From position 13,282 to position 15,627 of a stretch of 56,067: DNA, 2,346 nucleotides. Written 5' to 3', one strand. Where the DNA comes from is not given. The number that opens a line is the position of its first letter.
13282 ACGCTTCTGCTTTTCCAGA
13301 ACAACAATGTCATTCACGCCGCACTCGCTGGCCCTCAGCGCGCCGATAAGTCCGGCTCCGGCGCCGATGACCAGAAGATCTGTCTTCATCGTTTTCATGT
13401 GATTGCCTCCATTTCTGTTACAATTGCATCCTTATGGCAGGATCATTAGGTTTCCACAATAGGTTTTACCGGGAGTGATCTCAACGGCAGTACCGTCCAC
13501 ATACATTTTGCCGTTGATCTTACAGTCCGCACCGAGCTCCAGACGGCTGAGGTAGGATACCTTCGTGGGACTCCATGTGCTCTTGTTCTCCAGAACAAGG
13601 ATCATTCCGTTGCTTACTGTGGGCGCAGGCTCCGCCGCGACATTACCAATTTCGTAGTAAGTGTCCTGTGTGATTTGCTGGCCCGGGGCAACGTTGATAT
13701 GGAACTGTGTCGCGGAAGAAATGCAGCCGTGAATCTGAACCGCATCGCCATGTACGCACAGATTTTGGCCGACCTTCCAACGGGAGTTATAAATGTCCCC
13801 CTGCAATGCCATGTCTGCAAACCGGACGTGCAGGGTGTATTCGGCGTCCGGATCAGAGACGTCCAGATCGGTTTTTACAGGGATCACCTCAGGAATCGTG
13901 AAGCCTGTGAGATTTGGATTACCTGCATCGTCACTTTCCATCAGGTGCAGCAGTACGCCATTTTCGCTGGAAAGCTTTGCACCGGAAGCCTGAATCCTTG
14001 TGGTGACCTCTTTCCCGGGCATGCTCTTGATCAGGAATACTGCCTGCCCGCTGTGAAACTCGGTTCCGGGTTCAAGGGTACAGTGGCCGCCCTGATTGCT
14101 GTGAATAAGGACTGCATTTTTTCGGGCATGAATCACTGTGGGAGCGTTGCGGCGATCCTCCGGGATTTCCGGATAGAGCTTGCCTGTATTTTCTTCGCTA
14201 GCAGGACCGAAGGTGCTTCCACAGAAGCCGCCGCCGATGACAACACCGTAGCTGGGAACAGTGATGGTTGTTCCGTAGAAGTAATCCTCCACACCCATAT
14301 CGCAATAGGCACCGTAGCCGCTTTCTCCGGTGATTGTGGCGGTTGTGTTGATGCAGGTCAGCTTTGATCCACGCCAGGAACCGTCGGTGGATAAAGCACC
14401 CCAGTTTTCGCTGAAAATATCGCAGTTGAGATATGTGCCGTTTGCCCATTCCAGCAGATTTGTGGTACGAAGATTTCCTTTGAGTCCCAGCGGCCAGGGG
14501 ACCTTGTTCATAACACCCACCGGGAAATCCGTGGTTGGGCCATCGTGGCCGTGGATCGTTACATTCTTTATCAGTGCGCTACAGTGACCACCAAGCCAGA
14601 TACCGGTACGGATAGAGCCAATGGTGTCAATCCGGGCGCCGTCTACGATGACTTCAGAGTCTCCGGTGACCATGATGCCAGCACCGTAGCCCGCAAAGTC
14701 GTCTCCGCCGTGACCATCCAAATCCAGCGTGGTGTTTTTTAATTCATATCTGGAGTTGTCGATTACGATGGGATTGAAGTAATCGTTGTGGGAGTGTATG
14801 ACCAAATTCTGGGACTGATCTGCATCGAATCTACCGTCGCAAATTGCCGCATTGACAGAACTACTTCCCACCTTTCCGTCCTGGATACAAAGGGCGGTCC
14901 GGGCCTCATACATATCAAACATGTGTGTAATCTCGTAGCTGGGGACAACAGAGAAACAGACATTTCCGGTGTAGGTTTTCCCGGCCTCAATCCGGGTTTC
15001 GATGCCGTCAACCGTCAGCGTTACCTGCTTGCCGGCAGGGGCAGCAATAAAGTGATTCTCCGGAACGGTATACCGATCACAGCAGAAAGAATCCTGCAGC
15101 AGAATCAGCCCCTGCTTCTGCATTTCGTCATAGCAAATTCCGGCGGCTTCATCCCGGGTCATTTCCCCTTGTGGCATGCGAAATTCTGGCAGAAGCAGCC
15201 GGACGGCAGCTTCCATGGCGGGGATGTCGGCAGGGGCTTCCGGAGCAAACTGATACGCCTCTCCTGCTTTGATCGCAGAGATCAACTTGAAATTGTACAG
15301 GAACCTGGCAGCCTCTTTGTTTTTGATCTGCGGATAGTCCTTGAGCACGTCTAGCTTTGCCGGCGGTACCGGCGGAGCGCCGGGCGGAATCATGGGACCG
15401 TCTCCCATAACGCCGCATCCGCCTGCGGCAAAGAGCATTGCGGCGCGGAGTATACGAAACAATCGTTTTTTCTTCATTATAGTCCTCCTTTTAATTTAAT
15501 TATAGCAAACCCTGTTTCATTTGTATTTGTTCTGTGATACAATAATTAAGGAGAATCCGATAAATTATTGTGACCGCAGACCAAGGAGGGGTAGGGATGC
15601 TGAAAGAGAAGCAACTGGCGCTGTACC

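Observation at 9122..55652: Roughly 46-kb supercluster of mix-and-match redox / NTF2 / binding-protein modules adjacent to glycoside utilisation genes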

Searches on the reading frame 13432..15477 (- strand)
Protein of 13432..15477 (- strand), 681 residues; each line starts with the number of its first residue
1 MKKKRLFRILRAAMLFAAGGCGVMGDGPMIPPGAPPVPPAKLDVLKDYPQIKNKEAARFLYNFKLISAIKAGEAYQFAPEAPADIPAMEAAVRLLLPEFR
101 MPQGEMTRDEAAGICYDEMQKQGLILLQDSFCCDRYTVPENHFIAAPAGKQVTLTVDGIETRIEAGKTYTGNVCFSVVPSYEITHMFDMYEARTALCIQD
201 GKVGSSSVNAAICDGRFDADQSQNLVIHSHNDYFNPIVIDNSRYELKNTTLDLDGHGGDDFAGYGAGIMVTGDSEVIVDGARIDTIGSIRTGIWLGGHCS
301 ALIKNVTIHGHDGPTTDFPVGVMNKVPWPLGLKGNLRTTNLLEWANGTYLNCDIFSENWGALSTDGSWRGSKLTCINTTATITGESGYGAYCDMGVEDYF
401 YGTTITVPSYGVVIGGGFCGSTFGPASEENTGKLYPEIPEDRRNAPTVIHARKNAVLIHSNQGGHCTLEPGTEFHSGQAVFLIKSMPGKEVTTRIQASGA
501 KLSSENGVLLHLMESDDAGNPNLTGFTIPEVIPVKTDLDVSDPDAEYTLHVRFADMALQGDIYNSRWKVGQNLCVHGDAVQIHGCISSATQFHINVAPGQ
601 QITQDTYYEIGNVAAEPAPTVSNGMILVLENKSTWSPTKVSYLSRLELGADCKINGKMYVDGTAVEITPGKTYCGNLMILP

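Call 5: search_protein_families(library=pfam, proteins=[window:13432-15477:-])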
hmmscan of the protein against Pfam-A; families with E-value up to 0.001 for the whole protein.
window:13432-15477:- (681 aa): 0 families

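Call 24: search_protein_families(library=ncbifam, proteins=[window:13432-15477:-], max_evalue=0.01)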
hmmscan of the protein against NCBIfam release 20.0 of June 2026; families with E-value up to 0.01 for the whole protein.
window:13432-15477:- (681 aa): 0 families

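Call 47: search_protein_families(library=pfam, proteins=[window:13432-15477:-], max_evalue=5)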
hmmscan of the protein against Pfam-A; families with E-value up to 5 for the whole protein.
window:13432-15477:- (681 aa): 1 family
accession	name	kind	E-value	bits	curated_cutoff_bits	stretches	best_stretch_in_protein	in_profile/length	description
PF13229.12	Beta_helix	-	0.18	11.8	25.9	1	265-312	23-68/158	Right handed beta helix region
